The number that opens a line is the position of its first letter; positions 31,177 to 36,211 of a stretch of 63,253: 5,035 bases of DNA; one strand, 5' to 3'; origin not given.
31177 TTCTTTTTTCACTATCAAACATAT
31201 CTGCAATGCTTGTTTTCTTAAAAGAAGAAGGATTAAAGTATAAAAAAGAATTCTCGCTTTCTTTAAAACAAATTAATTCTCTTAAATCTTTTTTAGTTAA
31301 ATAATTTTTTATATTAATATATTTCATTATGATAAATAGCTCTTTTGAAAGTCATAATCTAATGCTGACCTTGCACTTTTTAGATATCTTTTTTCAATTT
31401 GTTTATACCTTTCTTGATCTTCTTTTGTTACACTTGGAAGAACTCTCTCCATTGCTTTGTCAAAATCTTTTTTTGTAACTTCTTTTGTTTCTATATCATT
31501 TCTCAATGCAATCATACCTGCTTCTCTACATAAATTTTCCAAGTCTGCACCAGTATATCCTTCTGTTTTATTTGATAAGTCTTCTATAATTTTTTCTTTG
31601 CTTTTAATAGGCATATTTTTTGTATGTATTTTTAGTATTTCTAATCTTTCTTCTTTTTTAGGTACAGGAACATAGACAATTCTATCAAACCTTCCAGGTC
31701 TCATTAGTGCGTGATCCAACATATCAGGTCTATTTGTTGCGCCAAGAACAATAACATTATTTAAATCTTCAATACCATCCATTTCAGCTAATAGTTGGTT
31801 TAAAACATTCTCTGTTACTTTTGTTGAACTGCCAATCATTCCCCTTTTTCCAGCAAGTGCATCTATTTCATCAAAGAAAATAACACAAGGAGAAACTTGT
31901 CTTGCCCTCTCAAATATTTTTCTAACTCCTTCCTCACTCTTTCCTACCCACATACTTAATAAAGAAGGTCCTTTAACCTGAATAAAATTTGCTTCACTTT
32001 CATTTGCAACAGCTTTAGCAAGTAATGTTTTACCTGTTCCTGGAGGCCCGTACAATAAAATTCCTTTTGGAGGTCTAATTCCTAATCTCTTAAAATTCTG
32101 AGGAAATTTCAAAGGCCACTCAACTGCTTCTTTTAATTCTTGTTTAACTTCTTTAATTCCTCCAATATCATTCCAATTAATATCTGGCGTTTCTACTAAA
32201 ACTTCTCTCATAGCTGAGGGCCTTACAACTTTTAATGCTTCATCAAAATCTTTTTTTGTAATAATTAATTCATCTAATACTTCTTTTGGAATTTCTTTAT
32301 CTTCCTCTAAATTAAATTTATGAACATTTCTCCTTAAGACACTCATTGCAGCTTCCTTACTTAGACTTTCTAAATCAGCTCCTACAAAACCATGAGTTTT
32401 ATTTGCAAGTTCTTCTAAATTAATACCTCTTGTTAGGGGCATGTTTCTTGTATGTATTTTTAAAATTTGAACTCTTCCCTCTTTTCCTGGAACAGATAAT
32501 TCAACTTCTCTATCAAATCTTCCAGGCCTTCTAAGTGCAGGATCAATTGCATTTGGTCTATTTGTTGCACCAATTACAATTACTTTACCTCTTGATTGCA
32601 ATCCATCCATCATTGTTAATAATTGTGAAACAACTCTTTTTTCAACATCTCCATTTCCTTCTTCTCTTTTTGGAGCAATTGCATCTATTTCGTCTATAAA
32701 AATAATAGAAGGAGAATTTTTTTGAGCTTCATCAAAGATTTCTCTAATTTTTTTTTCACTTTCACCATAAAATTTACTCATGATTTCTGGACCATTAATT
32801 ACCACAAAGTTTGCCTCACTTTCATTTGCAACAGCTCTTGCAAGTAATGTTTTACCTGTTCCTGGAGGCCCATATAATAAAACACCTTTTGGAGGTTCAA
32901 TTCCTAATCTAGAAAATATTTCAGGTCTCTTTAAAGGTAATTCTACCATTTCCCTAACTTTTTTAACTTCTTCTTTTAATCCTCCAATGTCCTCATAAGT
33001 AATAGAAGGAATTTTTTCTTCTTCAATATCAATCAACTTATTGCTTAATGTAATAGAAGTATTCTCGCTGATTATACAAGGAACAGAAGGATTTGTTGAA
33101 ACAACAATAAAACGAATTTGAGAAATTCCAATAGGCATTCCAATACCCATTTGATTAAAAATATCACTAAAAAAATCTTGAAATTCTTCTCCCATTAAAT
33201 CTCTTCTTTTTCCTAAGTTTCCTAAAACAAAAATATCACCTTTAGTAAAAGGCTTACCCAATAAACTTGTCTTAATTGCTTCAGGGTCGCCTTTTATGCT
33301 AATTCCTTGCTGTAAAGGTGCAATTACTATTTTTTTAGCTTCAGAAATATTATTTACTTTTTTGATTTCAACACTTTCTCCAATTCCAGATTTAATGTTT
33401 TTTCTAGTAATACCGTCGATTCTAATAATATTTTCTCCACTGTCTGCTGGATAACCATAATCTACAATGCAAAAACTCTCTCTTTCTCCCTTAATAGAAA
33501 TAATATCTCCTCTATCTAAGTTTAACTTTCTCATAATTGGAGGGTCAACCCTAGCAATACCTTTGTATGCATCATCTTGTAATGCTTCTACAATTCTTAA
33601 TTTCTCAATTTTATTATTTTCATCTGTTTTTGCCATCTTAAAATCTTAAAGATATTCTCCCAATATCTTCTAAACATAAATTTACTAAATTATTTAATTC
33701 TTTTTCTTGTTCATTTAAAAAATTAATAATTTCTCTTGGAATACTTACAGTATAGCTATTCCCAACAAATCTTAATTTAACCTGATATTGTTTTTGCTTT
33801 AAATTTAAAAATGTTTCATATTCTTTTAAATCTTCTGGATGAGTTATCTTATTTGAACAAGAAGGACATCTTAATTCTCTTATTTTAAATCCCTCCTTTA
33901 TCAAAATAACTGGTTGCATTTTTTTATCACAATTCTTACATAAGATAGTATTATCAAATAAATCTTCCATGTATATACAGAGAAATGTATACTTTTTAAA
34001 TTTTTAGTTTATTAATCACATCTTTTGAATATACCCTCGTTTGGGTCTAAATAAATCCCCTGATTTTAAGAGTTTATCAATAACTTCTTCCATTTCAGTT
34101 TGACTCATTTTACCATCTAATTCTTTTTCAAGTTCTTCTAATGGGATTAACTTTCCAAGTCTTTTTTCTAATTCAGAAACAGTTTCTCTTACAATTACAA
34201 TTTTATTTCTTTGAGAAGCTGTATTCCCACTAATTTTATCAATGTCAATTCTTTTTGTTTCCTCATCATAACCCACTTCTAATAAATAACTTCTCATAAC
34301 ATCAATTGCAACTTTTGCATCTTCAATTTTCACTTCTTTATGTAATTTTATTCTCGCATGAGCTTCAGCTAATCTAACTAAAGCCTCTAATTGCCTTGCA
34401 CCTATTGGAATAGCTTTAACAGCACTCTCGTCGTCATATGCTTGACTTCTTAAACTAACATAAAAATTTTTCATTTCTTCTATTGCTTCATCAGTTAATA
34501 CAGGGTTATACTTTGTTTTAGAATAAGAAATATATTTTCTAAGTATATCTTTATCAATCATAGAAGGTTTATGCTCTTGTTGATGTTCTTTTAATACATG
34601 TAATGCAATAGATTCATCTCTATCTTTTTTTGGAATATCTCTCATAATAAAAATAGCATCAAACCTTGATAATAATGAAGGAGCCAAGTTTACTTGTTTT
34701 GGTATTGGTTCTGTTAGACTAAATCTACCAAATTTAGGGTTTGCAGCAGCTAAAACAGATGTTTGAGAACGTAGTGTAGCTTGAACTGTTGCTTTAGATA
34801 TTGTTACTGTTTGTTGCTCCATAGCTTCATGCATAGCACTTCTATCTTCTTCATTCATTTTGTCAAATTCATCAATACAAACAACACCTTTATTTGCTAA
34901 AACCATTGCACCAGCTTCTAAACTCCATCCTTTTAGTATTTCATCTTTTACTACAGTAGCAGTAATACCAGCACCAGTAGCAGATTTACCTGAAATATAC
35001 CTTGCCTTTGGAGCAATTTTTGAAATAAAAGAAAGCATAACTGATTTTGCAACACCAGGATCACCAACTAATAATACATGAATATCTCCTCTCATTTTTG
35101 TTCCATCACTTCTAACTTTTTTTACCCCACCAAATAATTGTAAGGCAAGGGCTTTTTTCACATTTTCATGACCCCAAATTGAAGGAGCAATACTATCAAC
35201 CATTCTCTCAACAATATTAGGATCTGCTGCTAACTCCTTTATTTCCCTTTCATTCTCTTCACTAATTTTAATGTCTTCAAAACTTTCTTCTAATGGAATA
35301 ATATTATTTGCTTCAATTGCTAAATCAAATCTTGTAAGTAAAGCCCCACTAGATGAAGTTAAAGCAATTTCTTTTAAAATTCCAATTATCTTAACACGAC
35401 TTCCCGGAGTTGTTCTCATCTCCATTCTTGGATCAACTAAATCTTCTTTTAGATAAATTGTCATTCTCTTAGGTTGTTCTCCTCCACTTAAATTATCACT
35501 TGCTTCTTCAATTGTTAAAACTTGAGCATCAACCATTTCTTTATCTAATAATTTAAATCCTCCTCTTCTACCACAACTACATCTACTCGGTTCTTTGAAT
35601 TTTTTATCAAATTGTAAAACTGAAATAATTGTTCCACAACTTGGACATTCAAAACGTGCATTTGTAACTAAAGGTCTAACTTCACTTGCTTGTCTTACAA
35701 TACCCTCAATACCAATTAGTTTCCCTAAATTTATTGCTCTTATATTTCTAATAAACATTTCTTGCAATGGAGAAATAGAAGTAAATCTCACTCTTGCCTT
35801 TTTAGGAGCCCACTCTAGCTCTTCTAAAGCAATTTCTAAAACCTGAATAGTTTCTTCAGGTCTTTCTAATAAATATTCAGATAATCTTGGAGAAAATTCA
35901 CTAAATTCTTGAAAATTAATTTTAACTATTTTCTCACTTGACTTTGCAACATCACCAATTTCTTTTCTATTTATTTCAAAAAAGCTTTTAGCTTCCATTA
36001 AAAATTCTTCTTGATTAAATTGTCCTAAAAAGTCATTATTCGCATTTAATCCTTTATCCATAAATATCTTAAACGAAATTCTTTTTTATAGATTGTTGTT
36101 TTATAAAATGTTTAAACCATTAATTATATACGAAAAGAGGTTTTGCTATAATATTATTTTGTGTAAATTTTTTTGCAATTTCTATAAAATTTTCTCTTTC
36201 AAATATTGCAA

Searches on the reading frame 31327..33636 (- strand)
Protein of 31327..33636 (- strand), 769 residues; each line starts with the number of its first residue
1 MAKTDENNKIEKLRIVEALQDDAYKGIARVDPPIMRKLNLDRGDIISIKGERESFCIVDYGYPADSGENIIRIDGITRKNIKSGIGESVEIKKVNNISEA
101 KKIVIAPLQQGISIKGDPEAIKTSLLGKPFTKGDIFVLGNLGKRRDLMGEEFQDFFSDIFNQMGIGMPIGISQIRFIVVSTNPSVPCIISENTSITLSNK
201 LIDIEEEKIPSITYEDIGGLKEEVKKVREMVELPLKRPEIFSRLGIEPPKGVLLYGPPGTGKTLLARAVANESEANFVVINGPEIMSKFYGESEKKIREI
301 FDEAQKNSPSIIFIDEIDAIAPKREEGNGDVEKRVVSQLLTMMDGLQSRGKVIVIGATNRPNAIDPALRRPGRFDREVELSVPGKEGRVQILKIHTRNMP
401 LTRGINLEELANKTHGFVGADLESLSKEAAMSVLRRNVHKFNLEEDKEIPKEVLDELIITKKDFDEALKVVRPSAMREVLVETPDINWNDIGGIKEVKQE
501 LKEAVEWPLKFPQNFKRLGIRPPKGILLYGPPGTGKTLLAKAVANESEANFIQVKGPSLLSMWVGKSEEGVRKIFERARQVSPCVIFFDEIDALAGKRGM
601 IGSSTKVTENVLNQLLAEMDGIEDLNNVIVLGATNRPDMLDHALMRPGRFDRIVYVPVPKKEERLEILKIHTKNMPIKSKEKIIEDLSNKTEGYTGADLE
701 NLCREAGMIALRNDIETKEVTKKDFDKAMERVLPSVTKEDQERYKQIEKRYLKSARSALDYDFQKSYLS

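Call 22: search_protein_families(library=ncbifam, proteins=[window:31327-33636:-], max_evalue=0.00001)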
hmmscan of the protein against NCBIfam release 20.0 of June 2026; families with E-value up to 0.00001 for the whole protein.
window:31327-33636:- (769 aa): 44 families (the best 25 are shown)
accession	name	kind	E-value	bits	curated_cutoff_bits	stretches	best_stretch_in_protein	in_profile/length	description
TIGR01243.1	CDC48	subfamily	0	1040.1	802.65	1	12-753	3-731/733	CDC48 family AAA ATPase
NF003069.1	PRK03992.1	subfamily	5.5e-193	641.3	500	2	480-734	122-374/379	proteasome-activating nucleotidase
TIGR01242.2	TIGR01242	subfamily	4.5e-187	621.3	500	2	202-444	101-346/362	proteasome-activating nucleotidase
TIGR01241.2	FtsH_fam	equivalog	3e-171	571.2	600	2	474-741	147-411/598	ATP-dependent zinc metalloprotease FtsH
NF047747.1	PrtsmActNtasePan2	equivalog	3e-165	550.3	700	2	204-441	140-380/397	proteasome-activating nucleotidase Pan2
NF047748.1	PrtsmActNtasePan1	equivalog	1.4e-161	538.1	750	2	196-446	131-382/405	proteasome-activating nucleotidase Pan1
TIGR03689.1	pup_AAA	equivalog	1.7e-129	432.8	504.75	2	455-682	148-387/512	proteasome ATPase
NF008004.0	PRK10733.1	equivalog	9.2e-124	413.8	1008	2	487-733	150-393/644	ATP-dependent zinc metalloprotease FtsH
NF041006.2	cell_div_CdvC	equivalog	6.6e-119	397.1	650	2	479-751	93-368/370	cell division protein CdvC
NF042959.1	IteA_antiphage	equivalog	1.7e-75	254.5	510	2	468-755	71-346/367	anti-phage ATPase IteA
TIGR03922.1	T7SS_EccA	equivalog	2.5e-25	89.1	466.65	2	220-366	284-430/557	type VII secretion AAA-ATPase EccA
TIGR00635.1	ruvB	equivalog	2.2e-19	69.6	299.05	2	247-326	28-99/305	Holliday junction branch migration DNA helicase RuvB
NF000868.0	PRK00080.1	equivalog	2.9e-18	65.9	282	2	250-326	52-120/330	Holliday junction branch migration DNA helicase RuvB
NF003229.0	PRK04195.1-5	equivalog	4.3e-17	61.9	280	2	249-327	44-122/413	replication factor C large subunit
NF009881.0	PRK13341.1-2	equivalog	2.8e-15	55.3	651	1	252-318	55-119/736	AAA family ATPase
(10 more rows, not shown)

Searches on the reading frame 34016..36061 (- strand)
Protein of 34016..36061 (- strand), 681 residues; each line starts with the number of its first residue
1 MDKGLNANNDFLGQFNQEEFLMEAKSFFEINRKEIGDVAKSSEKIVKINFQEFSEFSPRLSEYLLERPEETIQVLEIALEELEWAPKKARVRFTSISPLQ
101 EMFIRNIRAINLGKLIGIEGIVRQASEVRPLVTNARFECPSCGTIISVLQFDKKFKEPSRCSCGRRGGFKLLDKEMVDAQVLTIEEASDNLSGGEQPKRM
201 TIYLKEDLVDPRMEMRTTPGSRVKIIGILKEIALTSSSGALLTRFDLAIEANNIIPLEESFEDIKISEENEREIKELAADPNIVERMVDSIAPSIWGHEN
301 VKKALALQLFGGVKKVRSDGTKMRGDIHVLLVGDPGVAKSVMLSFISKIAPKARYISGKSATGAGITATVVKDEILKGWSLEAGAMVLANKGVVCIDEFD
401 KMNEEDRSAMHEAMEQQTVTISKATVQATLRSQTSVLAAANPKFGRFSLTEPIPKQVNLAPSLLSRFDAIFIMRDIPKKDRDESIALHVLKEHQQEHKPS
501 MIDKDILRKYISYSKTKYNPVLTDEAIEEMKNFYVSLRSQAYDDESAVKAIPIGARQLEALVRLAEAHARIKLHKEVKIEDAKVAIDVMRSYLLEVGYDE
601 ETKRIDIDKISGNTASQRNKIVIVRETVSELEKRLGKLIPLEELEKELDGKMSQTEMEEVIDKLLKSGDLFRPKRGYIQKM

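Call 22: search_protein_families(library=ncbifam, proteins=[window:34016-36061:-], max_evalue=0.00001)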
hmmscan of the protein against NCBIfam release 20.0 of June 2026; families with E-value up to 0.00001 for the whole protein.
window:34016-36061:- (681 aa): 1 family
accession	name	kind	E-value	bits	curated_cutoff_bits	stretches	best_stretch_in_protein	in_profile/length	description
NF040949.1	minchrom_main_MCM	domain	2.1e-214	713.7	940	1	29-680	19-681/682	minichromosome maintenance protein MCM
